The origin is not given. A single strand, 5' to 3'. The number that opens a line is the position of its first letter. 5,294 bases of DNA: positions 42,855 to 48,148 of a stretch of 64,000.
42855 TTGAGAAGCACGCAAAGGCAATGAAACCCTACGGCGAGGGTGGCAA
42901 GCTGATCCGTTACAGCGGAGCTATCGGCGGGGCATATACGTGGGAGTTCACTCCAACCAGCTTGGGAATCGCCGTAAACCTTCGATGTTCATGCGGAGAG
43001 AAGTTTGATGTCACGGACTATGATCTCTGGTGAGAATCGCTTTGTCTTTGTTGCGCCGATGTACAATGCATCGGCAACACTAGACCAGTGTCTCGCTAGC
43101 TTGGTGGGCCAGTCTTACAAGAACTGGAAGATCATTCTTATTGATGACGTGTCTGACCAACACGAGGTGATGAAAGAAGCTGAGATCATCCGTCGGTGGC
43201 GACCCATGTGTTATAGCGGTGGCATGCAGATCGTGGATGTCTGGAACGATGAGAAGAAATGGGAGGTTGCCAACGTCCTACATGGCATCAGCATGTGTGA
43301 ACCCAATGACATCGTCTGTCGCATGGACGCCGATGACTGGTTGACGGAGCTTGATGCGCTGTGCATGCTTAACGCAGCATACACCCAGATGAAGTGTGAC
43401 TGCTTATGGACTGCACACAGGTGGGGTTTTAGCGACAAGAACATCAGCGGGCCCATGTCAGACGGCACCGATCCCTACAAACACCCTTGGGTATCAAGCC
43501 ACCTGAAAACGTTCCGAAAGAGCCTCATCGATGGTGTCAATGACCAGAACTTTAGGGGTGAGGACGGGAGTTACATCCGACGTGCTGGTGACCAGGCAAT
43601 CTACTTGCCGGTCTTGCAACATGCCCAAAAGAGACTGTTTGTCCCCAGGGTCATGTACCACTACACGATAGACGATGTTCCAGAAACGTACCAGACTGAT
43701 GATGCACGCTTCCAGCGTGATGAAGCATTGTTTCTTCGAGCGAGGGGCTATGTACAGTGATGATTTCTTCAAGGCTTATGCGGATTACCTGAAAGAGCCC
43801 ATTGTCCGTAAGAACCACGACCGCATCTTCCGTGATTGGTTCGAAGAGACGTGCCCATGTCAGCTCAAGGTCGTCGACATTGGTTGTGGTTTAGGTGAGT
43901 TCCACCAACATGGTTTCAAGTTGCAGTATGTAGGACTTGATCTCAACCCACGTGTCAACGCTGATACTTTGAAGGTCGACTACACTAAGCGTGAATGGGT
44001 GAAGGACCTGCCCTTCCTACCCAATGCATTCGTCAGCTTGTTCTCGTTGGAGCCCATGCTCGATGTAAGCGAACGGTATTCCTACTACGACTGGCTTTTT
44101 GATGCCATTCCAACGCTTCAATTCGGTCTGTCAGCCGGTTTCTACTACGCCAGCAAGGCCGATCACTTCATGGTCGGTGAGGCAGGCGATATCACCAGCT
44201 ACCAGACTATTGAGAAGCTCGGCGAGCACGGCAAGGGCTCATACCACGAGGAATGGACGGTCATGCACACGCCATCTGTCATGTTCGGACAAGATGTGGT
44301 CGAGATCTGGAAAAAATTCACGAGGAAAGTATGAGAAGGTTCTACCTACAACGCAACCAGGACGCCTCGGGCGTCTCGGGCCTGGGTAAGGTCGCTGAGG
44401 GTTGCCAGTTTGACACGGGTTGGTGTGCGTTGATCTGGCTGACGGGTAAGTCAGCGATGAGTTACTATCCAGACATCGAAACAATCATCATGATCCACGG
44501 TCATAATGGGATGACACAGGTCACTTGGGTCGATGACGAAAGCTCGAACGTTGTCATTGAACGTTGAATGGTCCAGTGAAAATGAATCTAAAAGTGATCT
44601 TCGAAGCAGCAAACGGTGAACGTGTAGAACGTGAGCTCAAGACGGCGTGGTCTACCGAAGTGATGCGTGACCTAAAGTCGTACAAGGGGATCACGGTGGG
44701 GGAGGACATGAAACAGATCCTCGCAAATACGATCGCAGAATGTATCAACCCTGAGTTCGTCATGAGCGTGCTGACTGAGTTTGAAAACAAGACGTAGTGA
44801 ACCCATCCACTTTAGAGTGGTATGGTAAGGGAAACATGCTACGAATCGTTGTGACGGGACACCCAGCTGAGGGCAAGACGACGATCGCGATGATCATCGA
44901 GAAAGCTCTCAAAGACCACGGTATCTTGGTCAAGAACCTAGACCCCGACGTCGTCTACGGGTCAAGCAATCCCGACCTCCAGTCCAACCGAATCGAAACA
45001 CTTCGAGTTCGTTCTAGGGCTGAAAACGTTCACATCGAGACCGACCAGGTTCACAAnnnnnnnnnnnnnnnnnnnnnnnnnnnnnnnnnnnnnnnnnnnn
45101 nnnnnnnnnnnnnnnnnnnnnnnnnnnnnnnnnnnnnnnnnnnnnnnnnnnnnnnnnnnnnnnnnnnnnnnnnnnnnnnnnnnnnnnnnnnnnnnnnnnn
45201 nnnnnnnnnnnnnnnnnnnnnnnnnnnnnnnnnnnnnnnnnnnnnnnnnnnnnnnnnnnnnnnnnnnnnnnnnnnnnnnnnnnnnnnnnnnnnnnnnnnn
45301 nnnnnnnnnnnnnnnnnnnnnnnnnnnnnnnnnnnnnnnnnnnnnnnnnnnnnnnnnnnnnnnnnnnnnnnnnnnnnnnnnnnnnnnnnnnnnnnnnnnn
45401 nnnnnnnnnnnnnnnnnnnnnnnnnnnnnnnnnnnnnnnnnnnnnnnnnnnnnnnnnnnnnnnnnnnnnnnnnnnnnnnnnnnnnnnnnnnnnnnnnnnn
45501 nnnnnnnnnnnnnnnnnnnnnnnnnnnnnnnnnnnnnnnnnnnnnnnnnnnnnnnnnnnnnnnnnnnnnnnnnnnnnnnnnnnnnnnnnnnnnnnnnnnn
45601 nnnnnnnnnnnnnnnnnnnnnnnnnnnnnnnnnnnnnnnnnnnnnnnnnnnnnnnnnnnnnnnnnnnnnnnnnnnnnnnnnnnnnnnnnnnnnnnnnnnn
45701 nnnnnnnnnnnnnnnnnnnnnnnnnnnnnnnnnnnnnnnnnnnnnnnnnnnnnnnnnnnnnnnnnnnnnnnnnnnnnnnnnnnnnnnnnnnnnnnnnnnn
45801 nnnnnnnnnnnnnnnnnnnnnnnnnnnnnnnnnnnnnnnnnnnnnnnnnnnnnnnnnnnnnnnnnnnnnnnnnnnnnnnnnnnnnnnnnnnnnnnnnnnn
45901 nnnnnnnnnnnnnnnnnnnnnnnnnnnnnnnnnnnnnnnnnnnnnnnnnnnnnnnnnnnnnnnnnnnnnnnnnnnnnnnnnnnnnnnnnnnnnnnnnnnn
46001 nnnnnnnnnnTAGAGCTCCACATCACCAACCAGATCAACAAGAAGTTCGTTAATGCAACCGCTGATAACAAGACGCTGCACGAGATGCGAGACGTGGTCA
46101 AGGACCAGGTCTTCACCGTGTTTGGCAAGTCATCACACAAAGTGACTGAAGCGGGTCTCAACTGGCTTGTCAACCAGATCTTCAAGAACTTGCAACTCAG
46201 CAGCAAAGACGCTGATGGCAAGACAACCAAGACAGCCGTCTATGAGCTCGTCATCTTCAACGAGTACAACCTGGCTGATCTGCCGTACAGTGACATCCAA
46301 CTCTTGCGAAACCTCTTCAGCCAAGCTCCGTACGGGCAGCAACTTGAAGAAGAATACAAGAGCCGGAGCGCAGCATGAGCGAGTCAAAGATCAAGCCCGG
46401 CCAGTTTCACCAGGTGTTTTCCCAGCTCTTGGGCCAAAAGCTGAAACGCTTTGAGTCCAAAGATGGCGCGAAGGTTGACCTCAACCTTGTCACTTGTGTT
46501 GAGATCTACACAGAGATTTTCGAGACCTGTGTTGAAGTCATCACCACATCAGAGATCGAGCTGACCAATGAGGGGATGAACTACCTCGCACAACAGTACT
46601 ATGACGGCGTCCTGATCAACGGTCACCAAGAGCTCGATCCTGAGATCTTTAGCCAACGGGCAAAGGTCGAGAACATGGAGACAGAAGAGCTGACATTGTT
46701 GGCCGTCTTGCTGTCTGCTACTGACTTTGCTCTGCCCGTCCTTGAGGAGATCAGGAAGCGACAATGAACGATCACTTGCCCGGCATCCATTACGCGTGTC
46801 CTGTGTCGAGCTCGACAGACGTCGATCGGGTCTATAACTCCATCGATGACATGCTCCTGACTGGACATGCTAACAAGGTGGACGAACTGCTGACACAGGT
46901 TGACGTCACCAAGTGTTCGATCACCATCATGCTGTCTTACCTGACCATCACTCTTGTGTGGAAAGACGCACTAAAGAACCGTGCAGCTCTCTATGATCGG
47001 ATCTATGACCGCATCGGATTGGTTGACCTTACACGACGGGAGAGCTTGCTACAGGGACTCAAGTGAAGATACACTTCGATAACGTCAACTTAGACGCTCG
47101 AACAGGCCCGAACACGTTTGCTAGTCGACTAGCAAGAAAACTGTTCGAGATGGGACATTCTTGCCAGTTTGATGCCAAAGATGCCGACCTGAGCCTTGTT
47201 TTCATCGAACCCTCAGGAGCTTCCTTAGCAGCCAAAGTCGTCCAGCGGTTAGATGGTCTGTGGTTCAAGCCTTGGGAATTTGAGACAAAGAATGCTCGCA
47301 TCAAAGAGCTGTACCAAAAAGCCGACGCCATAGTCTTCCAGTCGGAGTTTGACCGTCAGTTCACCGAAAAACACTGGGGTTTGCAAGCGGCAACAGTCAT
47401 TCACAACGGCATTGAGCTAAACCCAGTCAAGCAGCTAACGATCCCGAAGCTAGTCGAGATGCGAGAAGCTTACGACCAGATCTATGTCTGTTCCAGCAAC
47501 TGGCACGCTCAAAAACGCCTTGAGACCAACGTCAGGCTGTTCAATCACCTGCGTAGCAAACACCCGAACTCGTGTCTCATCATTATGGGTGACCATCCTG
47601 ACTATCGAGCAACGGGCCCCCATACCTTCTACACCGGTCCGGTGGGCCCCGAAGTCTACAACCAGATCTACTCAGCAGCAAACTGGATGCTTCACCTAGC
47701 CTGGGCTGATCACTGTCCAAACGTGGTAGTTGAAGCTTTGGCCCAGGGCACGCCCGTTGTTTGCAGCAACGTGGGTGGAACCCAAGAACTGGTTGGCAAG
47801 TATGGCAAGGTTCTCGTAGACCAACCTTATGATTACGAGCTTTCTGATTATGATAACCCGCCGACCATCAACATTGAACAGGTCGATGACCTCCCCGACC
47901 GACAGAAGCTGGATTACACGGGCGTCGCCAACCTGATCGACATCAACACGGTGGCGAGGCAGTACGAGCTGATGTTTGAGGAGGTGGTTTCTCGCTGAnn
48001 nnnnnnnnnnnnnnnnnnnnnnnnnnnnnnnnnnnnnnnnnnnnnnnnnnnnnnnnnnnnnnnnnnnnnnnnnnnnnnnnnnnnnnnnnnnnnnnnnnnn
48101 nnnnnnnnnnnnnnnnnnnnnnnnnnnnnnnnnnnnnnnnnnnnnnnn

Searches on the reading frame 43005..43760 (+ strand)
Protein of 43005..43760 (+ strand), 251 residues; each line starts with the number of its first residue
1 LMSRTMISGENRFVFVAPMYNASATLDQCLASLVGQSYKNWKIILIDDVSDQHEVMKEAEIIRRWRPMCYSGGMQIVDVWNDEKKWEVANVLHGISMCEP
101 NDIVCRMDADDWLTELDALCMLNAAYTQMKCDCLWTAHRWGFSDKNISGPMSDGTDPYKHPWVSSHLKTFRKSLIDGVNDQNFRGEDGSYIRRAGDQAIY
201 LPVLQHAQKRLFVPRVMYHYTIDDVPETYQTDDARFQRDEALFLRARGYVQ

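Call 12: search_protein_families(library=phrogs, proteins=[window:43005-43760:+], max_evalue=0.00001)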
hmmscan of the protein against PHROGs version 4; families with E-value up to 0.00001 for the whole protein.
window:43005-43760:+ (251 aa): 0 families

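Call 15: search_protein_families(library=pfam, proteins=[window:43005-43760:+], max_evalue=0.01)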
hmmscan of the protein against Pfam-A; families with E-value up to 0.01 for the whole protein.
window:43005-43760:+ (251 aa): 1 family
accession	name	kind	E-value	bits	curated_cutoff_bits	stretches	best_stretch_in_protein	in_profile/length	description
PF00535.33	Glycos_transf_2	-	1.7e-13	51.3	23.3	1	16-151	3-128/168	Glycosyl transferase family 2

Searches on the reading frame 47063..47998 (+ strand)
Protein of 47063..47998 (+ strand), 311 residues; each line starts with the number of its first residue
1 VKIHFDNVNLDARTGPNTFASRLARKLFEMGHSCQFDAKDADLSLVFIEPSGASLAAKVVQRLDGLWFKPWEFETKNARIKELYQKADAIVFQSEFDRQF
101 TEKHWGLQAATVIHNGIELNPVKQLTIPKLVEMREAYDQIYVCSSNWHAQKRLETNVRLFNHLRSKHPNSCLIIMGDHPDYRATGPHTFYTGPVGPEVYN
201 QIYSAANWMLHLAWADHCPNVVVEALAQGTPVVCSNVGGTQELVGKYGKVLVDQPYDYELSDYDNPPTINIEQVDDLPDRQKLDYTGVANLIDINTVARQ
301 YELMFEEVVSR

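Call 4: search_protein_families(library=pfam, proteins=[window:47063-47998:+], max_evalue=0.01)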
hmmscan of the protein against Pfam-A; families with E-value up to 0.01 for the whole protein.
window:47063-47998:+ (311 aa): 4 families
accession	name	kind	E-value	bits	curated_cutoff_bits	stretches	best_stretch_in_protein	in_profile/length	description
PF00534.26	Glycos_transf_1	-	4.2e-14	52.9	26.4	1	139-257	16-145/172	Glycosyl transferases group 1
PF13692.12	Glyco_trans_1_4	-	8.4e-14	52.5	27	1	142-253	5-125/142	Glycosyl transferases group 1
PF13439.12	Glyco_transf_4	-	9.4e-06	26.2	28.5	1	76-119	122-168/170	Glycosyltransferase Family 4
PF13524.12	Glyco_trans_1_2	-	0.0017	18.7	25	1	168-243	13-88/144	Glycosyl transferase-like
